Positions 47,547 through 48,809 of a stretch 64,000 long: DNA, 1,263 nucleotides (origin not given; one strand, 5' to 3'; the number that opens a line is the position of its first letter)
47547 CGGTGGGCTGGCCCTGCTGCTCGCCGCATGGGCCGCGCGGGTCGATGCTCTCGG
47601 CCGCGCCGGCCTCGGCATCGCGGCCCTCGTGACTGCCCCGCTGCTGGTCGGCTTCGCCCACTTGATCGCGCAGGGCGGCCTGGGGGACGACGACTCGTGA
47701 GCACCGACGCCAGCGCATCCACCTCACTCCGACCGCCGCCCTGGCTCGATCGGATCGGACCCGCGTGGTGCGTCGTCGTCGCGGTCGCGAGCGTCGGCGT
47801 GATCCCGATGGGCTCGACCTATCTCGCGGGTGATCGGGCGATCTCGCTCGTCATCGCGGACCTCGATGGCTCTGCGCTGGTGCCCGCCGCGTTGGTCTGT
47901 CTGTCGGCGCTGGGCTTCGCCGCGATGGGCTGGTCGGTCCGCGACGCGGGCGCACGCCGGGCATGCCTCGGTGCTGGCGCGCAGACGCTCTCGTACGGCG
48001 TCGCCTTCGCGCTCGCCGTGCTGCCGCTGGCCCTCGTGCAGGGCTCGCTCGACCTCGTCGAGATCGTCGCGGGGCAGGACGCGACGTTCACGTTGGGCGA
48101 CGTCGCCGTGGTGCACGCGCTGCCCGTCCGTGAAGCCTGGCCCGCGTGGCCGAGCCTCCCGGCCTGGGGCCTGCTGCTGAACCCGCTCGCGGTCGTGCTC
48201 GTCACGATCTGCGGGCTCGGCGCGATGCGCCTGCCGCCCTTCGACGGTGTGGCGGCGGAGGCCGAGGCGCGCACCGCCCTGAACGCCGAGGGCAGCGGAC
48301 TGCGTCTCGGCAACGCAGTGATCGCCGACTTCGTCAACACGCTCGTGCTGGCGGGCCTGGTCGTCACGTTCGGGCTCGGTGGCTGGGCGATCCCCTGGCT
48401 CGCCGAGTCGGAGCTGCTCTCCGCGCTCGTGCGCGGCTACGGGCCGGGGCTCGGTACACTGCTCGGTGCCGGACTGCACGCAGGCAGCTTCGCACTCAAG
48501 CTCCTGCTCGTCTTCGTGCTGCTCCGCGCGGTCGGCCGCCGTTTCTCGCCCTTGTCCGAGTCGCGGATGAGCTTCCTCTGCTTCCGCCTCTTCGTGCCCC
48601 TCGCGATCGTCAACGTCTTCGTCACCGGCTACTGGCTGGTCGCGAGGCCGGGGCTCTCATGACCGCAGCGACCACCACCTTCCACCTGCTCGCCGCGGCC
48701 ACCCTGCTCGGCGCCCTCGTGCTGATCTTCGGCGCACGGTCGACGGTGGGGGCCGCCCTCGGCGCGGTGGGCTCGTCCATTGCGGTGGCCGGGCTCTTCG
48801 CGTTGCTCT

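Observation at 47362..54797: Complex-I membrane-arm-only operon (A-H-J-K-L-M-N) with the proton-pathway residues systematically replaced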

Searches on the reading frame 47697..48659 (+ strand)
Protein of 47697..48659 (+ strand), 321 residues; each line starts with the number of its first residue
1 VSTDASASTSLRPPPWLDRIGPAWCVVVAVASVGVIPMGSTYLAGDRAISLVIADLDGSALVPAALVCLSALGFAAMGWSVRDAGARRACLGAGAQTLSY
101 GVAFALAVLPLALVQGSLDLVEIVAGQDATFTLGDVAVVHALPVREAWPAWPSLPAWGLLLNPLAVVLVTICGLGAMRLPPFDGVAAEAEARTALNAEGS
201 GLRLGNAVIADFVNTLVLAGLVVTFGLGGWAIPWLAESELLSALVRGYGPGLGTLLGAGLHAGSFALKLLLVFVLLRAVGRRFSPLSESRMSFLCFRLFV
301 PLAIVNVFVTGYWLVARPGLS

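Call 3: search_protein_families(library=pfam, max_evalue=0.1, proteins=[window:47697-48659:+])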
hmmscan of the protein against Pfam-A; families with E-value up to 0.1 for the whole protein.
seq(321 aa): 1 family
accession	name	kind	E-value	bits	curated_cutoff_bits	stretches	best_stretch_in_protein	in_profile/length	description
PF00146.26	NADHdh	-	1.9e-28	100.1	27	1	16-310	66-297/298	NADH dehydrogenase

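Call 4: search_protein_families(library=ncbifam, max_evalue=0.1, proteins=[window:47697-48659:+])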
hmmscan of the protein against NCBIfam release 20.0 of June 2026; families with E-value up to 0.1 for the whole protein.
seq(321 aa): 7 families
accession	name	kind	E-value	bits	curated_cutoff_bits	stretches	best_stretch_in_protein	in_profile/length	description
NF040610.1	F420_dehyd_FpoH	exception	3.7e-23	82.4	475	1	27-244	90-280/339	F420H2 dehydrogenase subunit FpoH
NF004741.0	PRK06076.1-2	equivalog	7.6e-22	77.9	305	2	151-314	192-333/337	NADH-quinone oxidoreductase subunit NuoH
NF004743.0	PRK06076.1-4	equivalog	8.1e-19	67.8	494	1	21-312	88-340/433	NADH-quinone oxidoreductase subunit NuoH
NF004745.0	PRK06076.1-6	equivalog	8.8e-18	64.6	450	1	21-315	87-334/341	NADH-quinone oxidoreductase subunit NuoH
NF004742.0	PRK06076.1-3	equivalog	2.5e-16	59.8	531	1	20-315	95-349/356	NADH-quinone oxidoreductase subunit NuoH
NF004740.0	PRK06076.1-1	equivalog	3.1e-16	59.8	399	2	157-314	187-320/325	NADH-quinone oxidoreductase subunit NuoH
NF004744.0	PRK06076.1-5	equivalog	9.2e-15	54.6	542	2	15-131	96-203/372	NADH-quinone oxidoreductase subunit NuoH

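Call 9: search_solved_structures(query=window:47697-48659:+, max_evalue=0.001, show_alignments=3)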
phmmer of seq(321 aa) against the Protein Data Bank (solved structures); distinct sequences matched with E-value up to 0.001: 17.
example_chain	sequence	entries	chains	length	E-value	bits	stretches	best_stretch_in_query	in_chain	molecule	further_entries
7wff_A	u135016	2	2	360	2.9e-11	46.4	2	156-309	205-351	NAD(P)H-quinone oxidoreductase subunit 1, chloroplastic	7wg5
8e9g_H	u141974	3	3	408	8.1e-10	41.7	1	161-234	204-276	NADH-quinone oxidoreductase subunit H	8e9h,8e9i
7nyh_H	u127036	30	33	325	1.3e-09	41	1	157-235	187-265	NADH-quinone oxidoreductase subunit H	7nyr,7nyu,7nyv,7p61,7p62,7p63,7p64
7eu3_A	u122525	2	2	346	1.7e-09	40.6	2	19-128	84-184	NAD(P)H-quinone oxidoreductase subunit 1, chloroplastic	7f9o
9grx_A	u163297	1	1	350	5.1e-09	39.1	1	156-309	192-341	NAD(P)H-quinone oxidoreductase subunit 1, chloroplastic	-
6hum_A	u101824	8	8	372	1e-07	34.8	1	15-128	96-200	NAD(P)H-quinone oxidoreductase subunit 1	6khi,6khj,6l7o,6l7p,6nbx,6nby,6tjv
6nbq_A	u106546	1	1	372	1e-07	34.8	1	15-128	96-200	NdhA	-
7a23_H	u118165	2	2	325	6.5e-07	32.2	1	157-231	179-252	Nad1m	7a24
8e73_1M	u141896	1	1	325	1.2e-06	31.3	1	157-231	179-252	Nad1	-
6x89_1M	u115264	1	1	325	1.6e-06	30.8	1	157-231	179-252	NU1M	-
4he8_H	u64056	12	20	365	9.2e-06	28.4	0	155-236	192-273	NADH-quinone oxidoreductase subunit 8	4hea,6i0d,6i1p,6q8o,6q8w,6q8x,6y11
7ar7_H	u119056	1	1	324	0.00011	24.8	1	157-231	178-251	NADH-ubiquinone oxidoreductase chain 1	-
7aqq_H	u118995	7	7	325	0.00011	24.8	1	157-231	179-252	NADH-ubiquinone oxidoreductase chain 1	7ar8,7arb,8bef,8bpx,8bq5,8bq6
8qby_H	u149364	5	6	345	0.00029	23.5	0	52-236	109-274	NADH-quinone oxidoreductase subunit H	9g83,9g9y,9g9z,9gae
5lnk_H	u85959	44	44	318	0.00032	23.3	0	63-238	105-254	Mitochondrial complex I, ND1 subunit | NADH-ubiquinone oxidoreductase chain 1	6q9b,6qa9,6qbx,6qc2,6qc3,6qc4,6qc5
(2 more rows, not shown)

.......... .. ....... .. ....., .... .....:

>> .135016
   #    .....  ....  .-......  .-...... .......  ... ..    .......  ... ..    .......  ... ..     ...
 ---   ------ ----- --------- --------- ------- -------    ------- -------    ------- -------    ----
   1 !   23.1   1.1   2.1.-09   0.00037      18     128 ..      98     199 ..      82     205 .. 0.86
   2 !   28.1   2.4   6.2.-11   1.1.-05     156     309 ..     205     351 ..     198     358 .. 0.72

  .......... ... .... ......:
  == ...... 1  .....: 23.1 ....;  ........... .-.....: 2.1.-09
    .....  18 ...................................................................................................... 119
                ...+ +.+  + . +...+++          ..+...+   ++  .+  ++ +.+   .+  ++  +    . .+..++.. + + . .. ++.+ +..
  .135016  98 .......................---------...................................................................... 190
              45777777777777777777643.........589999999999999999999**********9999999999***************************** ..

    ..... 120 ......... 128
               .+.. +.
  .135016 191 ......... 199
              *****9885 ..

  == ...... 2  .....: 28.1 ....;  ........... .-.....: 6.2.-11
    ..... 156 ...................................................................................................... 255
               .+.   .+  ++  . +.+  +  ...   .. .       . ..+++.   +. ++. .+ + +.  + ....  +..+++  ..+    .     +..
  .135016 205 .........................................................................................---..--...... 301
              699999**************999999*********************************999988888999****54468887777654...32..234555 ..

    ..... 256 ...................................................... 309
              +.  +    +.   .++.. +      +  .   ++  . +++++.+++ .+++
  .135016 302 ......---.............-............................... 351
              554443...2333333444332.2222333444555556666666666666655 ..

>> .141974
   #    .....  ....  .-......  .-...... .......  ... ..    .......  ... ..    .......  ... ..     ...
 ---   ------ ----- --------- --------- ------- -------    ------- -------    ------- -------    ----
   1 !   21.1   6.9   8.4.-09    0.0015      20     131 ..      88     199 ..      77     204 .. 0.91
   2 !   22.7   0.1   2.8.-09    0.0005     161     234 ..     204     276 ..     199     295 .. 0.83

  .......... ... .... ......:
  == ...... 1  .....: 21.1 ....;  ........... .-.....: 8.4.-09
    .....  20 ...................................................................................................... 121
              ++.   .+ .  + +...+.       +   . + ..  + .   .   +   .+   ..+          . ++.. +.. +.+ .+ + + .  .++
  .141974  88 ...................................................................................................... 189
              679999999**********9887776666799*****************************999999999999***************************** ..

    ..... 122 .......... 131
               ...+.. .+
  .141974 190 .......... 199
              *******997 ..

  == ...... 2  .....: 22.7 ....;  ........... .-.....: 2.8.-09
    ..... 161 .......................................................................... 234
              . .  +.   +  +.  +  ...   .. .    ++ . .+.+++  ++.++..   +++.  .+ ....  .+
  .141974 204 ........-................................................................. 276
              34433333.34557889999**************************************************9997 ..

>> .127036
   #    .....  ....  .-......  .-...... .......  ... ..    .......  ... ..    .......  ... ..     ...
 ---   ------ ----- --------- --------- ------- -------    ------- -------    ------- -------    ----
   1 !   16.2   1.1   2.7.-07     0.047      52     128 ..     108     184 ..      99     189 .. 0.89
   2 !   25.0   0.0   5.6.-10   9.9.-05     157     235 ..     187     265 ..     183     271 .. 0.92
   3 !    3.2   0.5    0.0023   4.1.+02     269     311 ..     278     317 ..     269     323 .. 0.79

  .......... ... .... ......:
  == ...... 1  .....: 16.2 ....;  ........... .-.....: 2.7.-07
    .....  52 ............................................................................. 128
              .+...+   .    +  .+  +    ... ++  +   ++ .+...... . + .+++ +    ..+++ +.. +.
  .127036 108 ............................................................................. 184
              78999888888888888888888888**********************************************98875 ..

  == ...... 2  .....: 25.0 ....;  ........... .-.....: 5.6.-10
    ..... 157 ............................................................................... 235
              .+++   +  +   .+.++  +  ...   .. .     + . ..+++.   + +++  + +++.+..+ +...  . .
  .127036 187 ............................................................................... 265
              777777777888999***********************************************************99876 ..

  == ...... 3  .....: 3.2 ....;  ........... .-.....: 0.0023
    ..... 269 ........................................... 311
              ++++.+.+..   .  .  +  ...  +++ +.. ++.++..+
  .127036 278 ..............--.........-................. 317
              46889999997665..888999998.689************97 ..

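Call 58: find_homologous_proteins(query=window:47697-48659:+, max_evalue=0.00001)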
Query seq(321 aa) (321 aa): 40 proteins with E <= 0.00001 among 8000 candidates.
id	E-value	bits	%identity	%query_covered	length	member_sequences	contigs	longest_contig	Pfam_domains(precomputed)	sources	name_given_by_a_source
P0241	2.4e-198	676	100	100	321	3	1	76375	PF00146.27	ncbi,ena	-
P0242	2.8e-140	485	74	100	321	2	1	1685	PF00146.27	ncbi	-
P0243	1.5e-135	470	72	100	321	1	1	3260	PF00146.27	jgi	jgi:NADH-quinone oxidoreductase subunit H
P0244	2.5e-135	469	72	97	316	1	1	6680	PF00146.27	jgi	-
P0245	2.9e-131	456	69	100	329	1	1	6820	PF00146.27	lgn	-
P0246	7.0e-130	451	69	96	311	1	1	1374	PF00146.27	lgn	-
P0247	7.9e-127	441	69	100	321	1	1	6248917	PF00146.27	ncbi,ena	-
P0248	2.6e-126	439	67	100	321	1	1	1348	PF00146.27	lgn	-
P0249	7.0e-126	438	67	100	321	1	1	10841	PF00146.27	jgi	-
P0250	5.1e-122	425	67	98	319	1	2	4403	PF00146.27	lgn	-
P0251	1.1e-120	421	68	97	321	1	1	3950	PF00146.27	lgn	-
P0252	1.1e-110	388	74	80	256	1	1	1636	PF00146.27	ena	-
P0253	2.6e-99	351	58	95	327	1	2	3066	PF00146.27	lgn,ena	-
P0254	3.5e-94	334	58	94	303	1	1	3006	PF00146.27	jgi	jgi:NADH-quinone oxidoreductase subunit H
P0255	6.8e-90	320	53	96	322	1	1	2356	PF00146.27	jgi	jgi:NADH-quinone oxidoreductase subunit H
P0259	1.2e-23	102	33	92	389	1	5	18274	PF00146.27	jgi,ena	-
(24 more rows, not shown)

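Call 60: find_encoding_contigs(protein=P0259, flank=10000, max_places=2)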
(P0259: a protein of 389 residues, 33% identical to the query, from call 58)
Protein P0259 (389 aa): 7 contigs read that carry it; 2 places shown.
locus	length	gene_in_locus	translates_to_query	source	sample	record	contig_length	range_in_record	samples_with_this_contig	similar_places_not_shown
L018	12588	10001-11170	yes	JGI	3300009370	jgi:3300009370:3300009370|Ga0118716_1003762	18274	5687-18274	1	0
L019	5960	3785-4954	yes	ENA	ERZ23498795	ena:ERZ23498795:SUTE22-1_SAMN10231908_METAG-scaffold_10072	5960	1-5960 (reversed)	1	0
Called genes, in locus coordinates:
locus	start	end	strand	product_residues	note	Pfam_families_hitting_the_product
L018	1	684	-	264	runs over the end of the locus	-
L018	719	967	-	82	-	-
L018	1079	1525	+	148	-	-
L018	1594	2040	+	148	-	PF01641:SelR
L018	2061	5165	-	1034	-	PF03706:LPG_synthase_TM, PF00884:Sulfatase, PF01663:Phosphodiest (faint), PF16347:SGSH_C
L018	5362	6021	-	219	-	-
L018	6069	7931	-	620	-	PF01926:MMR_HSR1, PF02421:FeoB_N, PF07670:Gate, PF07664:FeoB_C, PF07670:Gate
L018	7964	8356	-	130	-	PF04023:FeoA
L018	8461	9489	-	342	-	PF01210:NAD_Gly3P_dh_N, PF02558:ApbA (weak), PF03435:Sacchrp_dh_NADP (faint), PF03807:F420_oxidored, PF07479:NAD_Gly3P_dh_C, PF20618:GPD_NAD_C_bact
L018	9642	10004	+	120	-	PF00507:Oxidored_q4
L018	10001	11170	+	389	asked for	PF00146:NADHdh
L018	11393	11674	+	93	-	PF00499:Oxidored_q3 (weak)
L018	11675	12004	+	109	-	PF00420:Oxidored_q2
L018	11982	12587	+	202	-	?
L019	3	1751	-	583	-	?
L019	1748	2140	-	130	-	PF04023:FeoA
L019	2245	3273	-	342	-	PF01210:NAD_Gly3P_dh_N, PF02558:ApbA (weak), PF03435:Sacchrp_dh_NADP (faint), PF03807:F420_oxidored, PF07479:NAD_Gly3P_dh_C, PF20618:GPD_NAD_C_bact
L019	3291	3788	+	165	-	PF00507:Oxidored_q4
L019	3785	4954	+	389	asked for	PF00146:NADHdh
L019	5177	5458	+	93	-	PF00499:Oxidored_q3 (weak)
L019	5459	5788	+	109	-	PF00420:Oxidored_q2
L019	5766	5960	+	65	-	?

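Call 69: predict_structure(alignment_id=A2)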
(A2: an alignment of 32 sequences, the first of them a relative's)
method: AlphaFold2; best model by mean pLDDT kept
length: 321 residues; sequences in the alignment: 32
mean_pLDDT: 87.6   pTM: 0.86
mean pLDDT of the five models: 87.6, 86.1, 85.6, 84.8, 84.1
residues with pLDDT >= 90: 211; 70-90: 75; 50-70: 26; < 50: 9
segments of 3 or more residues with pLDDT < 50: 1-9
pLDDT, mean of each block of 10 residues (from residue 1): 41 65 85 94 88 93 93 86 87 93 97 94 93 81 69 90 96 95 89 70 78 96 97 93 94 94 98 97 93 95 96 77 50
secondary structure, 60 per line:
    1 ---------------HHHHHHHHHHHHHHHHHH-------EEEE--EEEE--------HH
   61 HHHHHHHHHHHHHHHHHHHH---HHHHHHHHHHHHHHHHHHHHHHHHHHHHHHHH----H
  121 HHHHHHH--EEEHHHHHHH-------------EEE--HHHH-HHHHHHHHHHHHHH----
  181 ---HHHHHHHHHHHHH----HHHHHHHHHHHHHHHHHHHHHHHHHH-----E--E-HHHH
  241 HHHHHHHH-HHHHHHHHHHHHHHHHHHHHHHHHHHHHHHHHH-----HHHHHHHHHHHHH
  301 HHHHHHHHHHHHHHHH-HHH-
elements in order: H16-33 E41-44 E47-50 H59-80 H84-115 H120-127 E130-132 H133-139 E153-155 H158-161 H163-176 H184-196 H201-226 H237-248 H250-282 H288-316

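Call 72: fold_search(model_id=the predicted structure, library=pdb)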
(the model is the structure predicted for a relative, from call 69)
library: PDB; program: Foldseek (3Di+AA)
matches with E <= 10: 672; with E <= 0.001: 113
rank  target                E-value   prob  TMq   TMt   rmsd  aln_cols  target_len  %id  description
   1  6l7p_A                4.4e-11  1.00  0.71  0.63   5.7       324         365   22  cryo-EM structure of cyanobacteria NDH-1LdelV complex (released 2020-02-19)
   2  7p7l_H                6.9e-11  1.00  0.66  0.68   6.1       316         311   18  Complex I from E. coli, DDM/LMNG-purified, with NADH and FMN, Open state (released 2022-09-21)
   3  6yj4_H                7.5e-11  1.00  0.74  0.70   5.6       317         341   17  Structure of Yarrowia lipolytica complex I at 2.7 A (released 2020-08-12)
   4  6khj_A                9.4e-11  1.00  0.77  0.67   5.1       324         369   20  Supercomplex for electron transfer (released 2020-02-12)
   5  6l7o_A                9.4e-11  1.00  0.76  0.66   4.1       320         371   22  cryo-EM structure of cyanobacteria Fd-NDH-1L complex (released 2020-02-19)
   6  7z7v_H                1.3e-10  1.00  0.69  0.68   6.0       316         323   18  Complex I from E. coli, LMNG-purified, under Turnover at pH 6, Open-ready state (released 2022-09-21)
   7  7z7r_H                1.5e-10  1.00  0.69  0.69   5.9       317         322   18  Complex I from E. coli, LMNG-purified, Apo, Open-ready state (released 2022-09-21)
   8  7p7e_H                2.0e-10  1.00  0.67  0.72   5.1       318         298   17  Complex I from E. coli, DDM/LMNG-purified, Apo, Resting state (released 2022-09-21)
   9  9grx_A                2.3e-10  1.00  0.71  0.65   3.7       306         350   22  NDH-PSI-LHCI supercomplex from S. oleracea (released 2025-02-12)
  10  6x89_1M               2.4e-10  1.00  0.68  0.69   5.0       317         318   22  Vigna radiata mitochondrial complex I* (released 2020-09-02)
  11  8e73_1M               2.5e-10  1.00  0.69  0.69   5.6       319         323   23  Vigna radiata supercomplex I+III2 (full bridge) (released 2023-01-11)
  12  7p7c_H                3.6e-10  1.00  0.67  0.69   6.0       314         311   18  Complex I from E. coli, DDM/LMNG-purified, Apo, Open state (released 2022-09-21)
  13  6khi_A                3.6e-10  1.00  0.75  0.66   3.7       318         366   20  Supercomplex for cylic electron transport in cyanobacteria (released 2020-02-12)
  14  8e9g_H                3.8e-10  1.00  0.69  0.57   6.1       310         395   20  Mycobacterial respiratory complex I with both quinone positions modelled (released 2022-10-12)
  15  7zm7_1                3.8e-10  1.00  0.69  0.59   6.9       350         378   18  CryoEM structure of mitochondrial complex I from Chaetomium thermophilum (inhibited by DDM) (released 2022-11-30)
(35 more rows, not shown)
